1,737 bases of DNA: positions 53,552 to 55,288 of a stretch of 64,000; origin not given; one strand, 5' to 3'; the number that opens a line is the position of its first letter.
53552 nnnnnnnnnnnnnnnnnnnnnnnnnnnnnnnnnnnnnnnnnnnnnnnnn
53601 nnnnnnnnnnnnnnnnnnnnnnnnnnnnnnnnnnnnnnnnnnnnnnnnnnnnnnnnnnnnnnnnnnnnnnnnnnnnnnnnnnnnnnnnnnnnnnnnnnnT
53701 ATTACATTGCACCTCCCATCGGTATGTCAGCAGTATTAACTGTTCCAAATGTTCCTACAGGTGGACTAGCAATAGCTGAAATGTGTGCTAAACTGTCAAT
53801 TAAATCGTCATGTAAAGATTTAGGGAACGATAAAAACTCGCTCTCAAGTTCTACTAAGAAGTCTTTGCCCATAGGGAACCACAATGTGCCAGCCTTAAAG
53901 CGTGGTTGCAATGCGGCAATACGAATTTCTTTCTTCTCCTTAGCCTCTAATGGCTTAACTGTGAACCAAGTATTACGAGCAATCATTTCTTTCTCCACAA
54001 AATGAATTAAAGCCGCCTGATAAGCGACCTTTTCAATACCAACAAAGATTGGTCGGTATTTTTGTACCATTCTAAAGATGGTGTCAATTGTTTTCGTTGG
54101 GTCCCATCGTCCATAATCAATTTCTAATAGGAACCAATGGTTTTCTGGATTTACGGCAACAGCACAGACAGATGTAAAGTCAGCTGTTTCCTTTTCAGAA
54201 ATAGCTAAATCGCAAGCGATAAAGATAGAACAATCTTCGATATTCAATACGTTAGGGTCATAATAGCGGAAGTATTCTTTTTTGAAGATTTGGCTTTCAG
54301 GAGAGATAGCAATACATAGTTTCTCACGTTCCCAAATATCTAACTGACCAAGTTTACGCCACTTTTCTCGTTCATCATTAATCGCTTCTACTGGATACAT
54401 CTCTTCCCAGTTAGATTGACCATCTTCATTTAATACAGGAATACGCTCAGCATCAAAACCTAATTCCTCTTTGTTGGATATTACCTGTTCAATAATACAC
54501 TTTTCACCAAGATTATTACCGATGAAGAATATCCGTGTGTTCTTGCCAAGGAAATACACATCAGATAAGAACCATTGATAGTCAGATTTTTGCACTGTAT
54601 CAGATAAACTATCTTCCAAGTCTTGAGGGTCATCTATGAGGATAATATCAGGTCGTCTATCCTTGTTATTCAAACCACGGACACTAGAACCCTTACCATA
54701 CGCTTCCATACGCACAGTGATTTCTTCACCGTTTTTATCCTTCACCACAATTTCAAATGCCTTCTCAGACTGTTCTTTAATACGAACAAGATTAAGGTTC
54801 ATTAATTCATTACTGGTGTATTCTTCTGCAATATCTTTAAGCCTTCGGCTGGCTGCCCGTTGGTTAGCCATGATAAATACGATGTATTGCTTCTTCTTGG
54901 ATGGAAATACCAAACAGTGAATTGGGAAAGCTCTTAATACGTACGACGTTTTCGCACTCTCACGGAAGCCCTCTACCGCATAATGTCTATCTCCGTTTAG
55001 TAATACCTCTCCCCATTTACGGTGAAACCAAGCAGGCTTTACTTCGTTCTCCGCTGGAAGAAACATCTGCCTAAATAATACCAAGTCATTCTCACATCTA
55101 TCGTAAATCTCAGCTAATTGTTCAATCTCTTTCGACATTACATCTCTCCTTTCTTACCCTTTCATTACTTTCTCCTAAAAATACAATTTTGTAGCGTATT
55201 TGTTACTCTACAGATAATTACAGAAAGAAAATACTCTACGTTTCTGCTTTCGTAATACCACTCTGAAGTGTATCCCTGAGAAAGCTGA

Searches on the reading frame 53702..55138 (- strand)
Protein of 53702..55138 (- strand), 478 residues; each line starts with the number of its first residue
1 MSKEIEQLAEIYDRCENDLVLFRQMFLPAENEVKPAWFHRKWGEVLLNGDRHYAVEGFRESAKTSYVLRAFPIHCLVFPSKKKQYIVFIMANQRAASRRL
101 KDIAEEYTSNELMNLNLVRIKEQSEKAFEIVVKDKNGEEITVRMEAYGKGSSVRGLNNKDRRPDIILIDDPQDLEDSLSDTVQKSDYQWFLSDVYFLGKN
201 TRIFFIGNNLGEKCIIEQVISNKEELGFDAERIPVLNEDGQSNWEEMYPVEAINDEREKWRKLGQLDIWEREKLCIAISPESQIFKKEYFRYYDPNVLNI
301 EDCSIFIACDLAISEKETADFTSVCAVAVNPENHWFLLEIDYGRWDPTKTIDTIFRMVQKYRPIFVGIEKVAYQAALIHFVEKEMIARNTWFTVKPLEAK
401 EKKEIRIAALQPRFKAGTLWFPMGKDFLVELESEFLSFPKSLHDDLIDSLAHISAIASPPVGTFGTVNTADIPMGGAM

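Call 10: search_protein_families(library=phrogs, proteins=[window:53702-55138:-], max_evalue=0.001)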
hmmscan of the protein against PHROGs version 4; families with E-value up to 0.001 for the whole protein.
window:53702-55138:- (478 aa): 4 families
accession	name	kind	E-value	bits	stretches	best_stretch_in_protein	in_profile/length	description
phrog_38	-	head and packaging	2.7e-78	265.4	1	6-464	262-710/760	terminase large subunit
phrog_5573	-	head and packaging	2.1e-23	84.1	1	226-452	10-229/250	terminase large subunit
phrog_20726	-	unknown function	1.4e-06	29.1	1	305-453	3-169/199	-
phrog_979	-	head and packaging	0.0003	20.6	1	282-452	413-594/642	terminase large subunit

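Call 11: search_protein_families(library=pfam, proteins=[window:53702-55138:-], max_evalue=0.001)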
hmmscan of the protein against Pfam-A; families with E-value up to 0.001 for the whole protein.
window:53702-55138:- (478 aa): 1 family
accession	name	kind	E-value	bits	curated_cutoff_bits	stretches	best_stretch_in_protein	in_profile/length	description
PF17289.8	Terminase_6C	-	6.4e-06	26.7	22.6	1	308-452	2-150/155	Terminase RNaseH-like domain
